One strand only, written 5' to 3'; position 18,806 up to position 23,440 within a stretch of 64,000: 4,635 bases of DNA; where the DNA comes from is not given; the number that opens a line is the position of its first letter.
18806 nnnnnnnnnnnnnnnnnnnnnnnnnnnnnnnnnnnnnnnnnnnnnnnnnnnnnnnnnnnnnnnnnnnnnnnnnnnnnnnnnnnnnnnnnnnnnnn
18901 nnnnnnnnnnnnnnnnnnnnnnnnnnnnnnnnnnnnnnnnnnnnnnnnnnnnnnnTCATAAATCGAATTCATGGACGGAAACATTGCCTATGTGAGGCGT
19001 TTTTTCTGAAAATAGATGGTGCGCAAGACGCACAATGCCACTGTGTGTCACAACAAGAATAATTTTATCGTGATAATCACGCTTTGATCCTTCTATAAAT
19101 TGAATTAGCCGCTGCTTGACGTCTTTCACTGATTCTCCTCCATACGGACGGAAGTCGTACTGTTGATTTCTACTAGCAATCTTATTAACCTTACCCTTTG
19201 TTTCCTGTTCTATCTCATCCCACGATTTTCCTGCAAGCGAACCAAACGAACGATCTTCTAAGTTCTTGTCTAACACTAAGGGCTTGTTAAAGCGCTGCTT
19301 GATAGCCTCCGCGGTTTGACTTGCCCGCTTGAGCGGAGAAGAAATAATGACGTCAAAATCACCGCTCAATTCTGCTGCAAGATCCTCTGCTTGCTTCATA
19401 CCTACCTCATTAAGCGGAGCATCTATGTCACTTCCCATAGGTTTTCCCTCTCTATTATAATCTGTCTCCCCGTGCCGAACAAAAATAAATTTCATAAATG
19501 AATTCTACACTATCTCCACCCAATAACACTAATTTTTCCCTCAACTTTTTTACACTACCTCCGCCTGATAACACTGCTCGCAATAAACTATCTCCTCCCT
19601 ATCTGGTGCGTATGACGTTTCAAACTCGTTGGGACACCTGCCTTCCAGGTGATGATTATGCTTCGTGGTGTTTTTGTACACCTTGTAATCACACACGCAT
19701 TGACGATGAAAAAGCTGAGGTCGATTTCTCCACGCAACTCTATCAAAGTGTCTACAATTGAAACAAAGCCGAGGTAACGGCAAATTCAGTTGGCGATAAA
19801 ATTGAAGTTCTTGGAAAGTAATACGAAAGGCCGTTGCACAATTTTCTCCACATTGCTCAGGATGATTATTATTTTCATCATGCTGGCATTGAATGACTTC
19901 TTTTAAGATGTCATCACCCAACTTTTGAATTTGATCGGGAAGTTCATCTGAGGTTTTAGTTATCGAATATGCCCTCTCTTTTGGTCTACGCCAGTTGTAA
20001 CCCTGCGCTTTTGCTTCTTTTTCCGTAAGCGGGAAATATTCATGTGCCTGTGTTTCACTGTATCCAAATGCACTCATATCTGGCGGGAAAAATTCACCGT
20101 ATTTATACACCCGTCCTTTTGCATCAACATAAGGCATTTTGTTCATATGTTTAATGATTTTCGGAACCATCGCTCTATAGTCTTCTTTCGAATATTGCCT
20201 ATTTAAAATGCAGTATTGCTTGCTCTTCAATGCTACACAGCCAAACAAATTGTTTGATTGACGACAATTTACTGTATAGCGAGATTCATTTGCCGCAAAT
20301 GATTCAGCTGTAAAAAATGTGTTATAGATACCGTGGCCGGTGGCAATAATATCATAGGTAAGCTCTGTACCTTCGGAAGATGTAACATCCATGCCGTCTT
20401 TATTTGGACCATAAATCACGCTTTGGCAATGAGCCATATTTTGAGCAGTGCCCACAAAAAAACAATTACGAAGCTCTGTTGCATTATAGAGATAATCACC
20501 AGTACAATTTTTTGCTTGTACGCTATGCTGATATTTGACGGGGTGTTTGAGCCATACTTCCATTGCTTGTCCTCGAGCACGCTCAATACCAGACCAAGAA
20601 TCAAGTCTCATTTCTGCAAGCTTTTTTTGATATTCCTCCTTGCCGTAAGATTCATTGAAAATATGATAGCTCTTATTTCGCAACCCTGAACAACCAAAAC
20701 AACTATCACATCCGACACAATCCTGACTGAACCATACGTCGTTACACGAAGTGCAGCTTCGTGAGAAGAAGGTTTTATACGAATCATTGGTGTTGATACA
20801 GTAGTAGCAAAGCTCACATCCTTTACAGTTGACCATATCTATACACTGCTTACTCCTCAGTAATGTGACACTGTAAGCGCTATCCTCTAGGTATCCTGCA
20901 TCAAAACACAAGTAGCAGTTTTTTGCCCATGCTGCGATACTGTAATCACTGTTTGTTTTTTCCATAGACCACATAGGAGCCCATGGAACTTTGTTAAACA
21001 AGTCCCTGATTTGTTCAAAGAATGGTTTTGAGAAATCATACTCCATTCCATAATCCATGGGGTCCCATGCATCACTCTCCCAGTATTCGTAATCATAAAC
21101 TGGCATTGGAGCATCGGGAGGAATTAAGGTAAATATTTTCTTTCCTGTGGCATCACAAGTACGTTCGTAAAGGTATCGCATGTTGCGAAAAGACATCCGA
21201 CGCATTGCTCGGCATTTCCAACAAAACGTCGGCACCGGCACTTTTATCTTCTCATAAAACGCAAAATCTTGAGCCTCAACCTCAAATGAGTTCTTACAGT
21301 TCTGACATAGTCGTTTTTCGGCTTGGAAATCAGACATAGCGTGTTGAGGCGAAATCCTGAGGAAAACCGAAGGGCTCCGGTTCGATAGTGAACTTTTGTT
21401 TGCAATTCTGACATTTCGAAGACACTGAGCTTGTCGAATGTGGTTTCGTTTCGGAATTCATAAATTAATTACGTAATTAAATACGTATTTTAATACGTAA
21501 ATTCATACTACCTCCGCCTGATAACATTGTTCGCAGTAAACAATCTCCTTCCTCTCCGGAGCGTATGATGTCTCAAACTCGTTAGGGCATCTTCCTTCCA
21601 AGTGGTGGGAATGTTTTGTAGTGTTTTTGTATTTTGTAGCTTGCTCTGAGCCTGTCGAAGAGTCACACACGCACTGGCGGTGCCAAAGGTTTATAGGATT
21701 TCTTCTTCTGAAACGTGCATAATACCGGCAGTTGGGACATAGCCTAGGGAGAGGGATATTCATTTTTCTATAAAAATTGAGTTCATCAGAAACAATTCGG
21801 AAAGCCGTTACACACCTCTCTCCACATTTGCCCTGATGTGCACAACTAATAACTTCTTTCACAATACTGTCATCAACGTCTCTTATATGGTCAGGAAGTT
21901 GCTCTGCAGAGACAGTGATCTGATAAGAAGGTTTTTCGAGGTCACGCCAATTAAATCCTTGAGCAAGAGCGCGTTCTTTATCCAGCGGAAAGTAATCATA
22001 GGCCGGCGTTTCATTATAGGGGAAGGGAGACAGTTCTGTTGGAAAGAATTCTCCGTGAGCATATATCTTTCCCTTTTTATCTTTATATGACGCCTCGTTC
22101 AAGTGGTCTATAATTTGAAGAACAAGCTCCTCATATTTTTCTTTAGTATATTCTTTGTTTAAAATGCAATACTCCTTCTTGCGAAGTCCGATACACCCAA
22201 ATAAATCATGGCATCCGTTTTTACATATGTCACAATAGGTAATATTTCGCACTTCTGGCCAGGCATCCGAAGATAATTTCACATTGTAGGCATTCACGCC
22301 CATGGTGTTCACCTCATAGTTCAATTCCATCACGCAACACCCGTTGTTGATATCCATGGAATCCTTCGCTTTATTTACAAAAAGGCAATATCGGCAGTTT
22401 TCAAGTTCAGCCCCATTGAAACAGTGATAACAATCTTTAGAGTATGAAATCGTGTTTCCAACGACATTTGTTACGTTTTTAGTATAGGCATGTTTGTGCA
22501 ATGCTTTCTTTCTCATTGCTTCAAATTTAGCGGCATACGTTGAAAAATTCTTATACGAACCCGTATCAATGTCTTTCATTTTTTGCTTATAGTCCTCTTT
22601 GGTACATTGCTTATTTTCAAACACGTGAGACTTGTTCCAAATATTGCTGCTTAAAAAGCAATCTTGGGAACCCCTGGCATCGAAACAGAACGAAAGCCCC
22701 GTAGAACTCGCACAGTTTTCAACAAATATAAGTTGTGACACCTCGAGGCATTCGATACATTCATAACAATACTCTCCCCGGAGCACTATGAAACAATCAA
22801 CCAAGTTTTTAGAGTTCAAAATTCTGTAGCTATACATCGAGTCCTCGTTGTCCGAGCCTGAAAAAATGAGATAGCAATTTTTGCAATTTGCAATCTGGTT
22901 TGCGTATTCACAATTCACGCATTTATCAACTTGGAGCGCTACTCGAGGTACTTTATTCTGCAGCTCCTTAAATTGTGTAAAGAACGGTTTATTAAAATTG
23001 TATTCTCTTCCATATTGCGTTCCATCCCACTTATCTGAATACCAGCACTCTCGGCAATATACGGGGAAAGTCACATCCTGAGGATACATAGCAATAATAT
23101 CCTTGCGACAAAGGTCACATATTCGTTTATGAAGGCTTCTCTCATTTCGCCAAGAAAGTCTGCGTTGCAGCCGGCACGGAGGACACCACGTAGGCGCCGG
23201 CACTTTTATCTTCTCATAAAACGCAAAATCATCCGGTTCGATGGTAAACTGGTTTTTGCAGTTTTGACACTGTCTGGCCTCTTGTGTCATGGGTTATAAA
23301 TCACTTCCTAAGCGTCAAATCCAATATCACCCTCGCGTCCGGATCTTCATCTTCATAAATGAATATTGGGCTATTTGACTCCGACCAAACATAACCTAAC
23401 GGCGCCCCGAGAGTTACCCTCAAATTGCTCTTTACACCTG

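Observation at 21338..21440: Decayed 5'-end fragment of a Cys-rich paralog lying directly upstream of the paralog 1 start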

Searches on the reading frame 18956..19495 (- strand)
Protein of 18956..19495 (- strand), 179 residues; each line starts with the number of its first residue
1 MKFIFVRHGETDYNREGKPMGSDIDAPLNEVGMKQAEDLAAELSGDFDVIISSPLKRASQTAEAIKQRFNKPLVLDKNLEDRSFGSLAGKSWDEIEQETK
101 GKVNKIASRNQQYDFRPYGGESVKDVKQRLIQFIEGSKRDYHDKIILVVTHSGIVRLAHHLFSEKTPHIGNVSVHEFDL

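Call 7: search_protein_families(library=pfam, proteins=[window:18956-19495:-], max_evalue=1)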
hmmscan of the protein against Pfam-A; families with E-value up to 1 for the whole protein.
window:18956-19495:- (179 aa): 1 family
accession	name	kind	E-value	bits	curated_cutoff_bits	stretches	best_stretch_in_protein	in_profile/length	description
PF00300.27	His_Phos_1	-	1.4e-43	149.3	21.7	1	4-166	2-162/194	Histidine phosphatase superfamily (branch 1)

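Call 86: find_encoding_contigs(protein=window:18956-19438:-, flank=8000, max_places=8)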
Protein window:18956-19438:- (160 aa): 1 contig read that carries it; 1 place shown.
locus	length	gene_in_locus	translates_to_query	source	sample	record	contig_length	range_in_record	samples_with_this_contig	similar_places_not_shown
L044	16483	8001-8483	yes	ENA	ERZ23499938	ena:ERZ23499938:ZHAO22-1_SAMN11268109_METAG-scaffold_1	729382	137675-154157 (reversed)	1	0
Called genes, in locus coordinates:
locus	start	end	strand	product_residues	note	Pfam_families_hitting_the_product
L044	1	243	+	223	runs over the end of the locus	PF00590:TP_methylase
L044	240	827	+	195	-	PF02397:Bac_transf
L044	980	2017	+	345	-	PF13439:Glyco_transf_4, PF20706:GT4-conflict, PF00534:Glycos_transf_1, PF13692:Glyco_trans_1_4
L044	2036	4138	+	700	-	PF13196:DUF4012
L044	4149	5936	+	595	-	-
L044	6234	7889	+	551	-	-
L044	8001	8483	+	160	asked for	PF00300:His_Phos_1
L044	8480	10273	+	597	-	PF00009:GTP_EFTU, PF22042:EF-G_D2 (weak), PF03144:GTP_EFTU_D2, PF14492:EFG_III, PF00679:EFG_C, PF06421:LepA_C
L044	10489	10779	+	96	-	PF04977:DivIC (weak)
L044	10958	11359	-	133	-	PF00072:Response_reg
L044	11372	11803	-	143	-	PF00072:Response_reg, PF20274:cREC_REC (weak)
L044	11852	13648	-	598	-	PF00512:HisKA, PF02518:HATPase_c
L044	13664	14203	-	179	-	-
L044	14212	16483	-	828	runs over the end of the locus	PF16656:Pur_ac_phosph_N (faint), PF01471:PG_binding_1 (weak)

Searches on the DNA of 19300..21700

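Call 32: search_rna_families(source=window, start=19300, end=21700, threshold=evalue, max_evalue=10)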
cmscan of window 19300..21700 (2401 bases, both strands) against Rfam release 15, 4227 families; matches with E-value up to 10: 1.
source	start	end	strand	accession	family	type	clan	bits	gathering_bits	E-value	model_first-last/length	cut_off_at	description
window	20014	20152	-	RF02045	CDKN2B-AS_3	Gene; lncRNA;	-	21.1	50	9.9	1-144/144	no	CDKN2B antisense RNA 1 convserved region 3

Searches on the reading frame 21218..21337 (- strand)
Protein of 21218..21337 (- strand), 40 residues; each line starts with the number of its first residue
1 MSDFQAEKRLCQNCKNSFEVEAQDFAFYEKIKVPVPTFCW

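Call 96: search_protein_representatives(protein=window:21218-21337:-)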
Query: 40 residues. Proteins with E-value up to 0.001 (for the whole library): 297; up to 1e-10: 5; up to 1e-30: 0. The best 150 are listed.
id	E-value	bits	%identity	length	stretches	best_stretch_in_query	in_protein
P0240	1.0e-15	71.3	87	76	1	1-39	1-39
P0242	5.6e-13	63.0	49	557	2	7-40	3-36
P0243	6.8e-12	59.6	51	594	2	5-39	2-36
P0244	8.4e-12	59.4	48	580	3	6-39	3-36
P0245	2.0e-11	58.2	48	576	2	5-39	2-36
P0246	1.1e-10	55.9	45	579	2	6-39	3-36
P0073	1.1e-10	55.9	45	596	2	5-40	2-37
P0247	1.1e-10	55.9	52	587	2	4-39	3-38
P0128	1.3e-10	55.7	51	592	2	5-39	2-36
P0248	1.3e-10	55.7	53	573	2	7-39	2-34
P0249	1.5e-10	55.5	76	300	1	6-39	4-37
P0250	2.4e-10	54.9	45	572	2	3-39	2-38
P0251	3.6e-10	54.3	76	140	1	6-39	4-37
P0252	4.6e-10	54.0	66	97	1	5-39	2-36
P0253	8.9e-10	53.2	66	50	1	5-39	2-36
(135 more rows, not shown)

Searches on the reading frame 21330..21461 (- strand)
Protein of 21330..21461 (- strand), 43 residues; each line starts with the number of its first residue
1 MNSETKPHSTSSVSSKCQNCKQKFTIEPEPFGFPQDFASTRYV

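Call 7: search_protein_families(library=pfam, proteins=[window:21330-21461:-], max_evalue=1)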
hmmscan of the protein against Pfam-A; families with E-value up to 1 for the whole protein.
window:21330-21461:- (43 aa): 2 families
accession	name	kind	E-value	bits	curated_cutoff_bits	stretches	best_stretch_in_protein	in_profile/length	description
PF13717.11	Zn_ribbon_4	-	0.036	14.5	30.3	1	17-29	5-17/36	zinc-ribbon domain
PF07975.18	C1_4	-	0.038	14.7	28.9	1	5-27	16-38/55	TFIIH C1-like domain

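Call 9: find_encoding_contigs(protein=window:21330-21461:-, flank=6000, max_places=10)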
Protein window:21330-21461:- (43 aa): no gene with exactly this product is on record in the collection.

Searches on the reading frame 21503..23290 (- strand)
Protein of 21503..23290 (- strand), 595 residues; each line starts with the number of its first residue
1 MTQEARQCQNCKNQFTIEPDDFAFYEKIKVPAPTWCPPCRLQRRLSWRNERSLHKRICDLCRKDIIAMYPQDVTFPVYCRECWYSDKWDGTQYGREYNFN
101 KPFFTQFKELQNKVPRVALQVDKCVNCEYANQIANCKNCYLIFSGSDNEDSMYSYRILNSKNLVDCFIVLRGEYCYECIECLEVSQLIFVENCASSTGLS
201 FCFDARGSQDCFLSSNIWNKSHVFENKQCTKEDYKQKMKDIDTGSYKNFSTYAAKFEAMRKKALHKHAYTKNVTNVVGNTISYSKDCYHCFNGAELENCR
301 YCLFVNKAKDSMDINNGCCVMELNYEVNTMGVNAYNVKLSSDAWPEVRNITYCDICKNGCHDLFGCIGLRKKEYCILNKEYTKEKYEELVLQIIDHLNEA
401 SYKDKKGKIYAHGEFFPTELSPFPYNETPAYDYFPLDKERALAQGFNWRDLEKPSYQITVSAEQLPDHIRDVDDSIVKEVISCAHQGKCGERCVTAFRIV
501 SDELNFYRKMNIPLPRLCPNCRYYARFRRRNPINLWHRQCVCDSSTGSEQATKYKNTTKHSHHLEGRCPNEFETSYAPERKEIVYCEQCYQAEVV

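Call 7: search_protein_families(library=pfam, proteins=[window:21503-23290:-], max_evalue=1)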
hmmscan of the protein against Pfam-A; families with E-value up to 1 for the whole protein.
window:21503-23290:- (595 aa): 0 families

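Call 20: find_homologous_proteins(query=window:21503-23290:-)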
Query window:21503-23290:- (595 aa): 2545 proteins with E <= 0.001 among 5643 candidates; the best 120 are listed.
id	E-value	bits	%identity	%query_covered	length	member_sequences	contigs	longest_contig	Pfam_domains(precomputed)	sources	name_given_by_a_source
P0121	0.0e+0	1427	100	100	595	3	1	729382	-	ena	-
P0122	6.5e-298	1007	71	99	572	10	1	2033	-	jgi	-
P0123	1.9e-283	960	67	100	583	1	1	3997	-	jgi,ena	-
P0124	3.1e-263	893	62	100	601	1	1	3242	-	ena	-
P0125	1.4e-258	877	68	89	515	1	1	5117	-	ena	-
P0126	1.4e-257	874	62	99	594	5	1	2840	-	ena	-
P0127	1.9e-246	837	60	95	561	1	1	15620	-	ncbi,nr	ncbi:hypothetical protein MYX07_03100, partial [Patescibacteria group bacterium AH-259-L07]|nr:hypot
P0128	9.3e-242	822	57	100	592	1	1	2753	-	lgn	-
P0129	1.2e-239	815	57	100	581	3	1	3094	-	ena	-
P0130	8.9e-239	812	58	100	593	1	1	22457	-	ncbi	-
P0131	3.7e-237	807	56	100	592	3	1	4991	-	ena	-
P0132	8.7e-237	805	56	100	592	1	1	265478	-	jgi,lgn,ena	-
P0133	6.7e-235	799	56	100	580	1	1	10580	-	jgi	jgi:hypothetical protein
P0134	2.1e-234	798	55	99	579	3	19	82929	-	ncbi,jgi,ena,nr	ncbi:MAG: hypothetical protein UY99_C0005G0022 [Parcubacteria group bacterium GW2011_GWA1_59_11]|nr:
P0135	1.8e-233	794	54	100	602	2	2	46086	-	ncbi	-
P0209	1.8e-182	626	48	100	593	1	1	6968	PF23477.2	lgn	-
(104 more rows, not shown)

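Call 22: find_encoding_contigs(protein=P0122, flank=10000, max_places=3)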
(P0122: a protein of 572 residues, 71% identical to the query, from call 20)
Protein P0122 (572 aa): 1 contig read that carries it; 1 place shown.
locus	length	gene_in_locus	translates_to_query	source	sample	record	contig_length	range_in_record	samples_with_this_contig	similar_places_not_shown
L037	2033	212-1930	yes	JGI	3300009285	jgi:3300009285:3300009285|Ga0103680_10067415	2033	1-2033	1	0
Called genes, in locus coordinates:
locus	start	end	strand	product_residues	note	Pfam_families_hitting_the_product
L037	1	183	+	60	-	PF02896:PEP-utilizers_C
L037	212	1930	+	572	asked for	-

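Call 23: find_encoding_contigs(protein=P0125, flank=10000, max_places=3)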
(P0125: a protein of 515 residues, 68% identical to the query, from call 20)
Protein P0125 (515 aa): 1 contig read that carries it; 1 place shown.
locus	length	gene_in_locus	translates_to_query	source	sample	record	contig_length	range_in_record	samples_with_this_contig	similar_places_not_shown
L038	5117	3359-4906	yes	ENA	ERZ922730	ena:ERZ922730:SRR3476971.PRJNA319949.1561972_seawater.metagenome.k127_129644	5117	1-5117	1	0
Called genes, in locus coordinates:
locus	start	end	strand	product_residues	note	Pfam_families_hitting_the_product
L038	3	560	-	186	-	?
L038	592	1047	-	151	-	PF00293:NUDIX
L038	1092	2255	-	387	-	-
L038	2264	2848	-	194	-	PF09335:VTT_dom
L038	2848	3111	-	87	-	-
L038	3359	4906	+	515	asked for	-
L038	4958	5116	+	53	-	?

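Call 63: search_protein_families(library=pfam, proteins=[P0209], max_evalue=1)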
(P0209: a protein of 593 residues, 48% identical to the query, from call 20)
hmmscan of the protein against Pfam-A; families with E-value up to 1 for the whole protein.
P0209 (593 aa): 2 families
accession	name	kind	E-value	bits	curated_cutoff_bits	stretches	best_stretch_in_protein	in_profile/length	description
PF23477.1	zf_Tbcl_2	-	5.8e-05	23.2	27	2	51-84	1-34/37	Probable treble clef zinc finger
PF00412.28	LIM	-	0.038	14.7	22.9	1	557-590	23-56/58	LIM domain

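Call 64: search_protein_families(library=ncbifam, proteins=[window:21503-23290:-], max_evalue=1)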
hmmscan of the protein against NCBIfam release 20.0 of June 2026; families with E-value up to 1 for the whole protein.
window:21503-23290:- (595 aa): 0 families
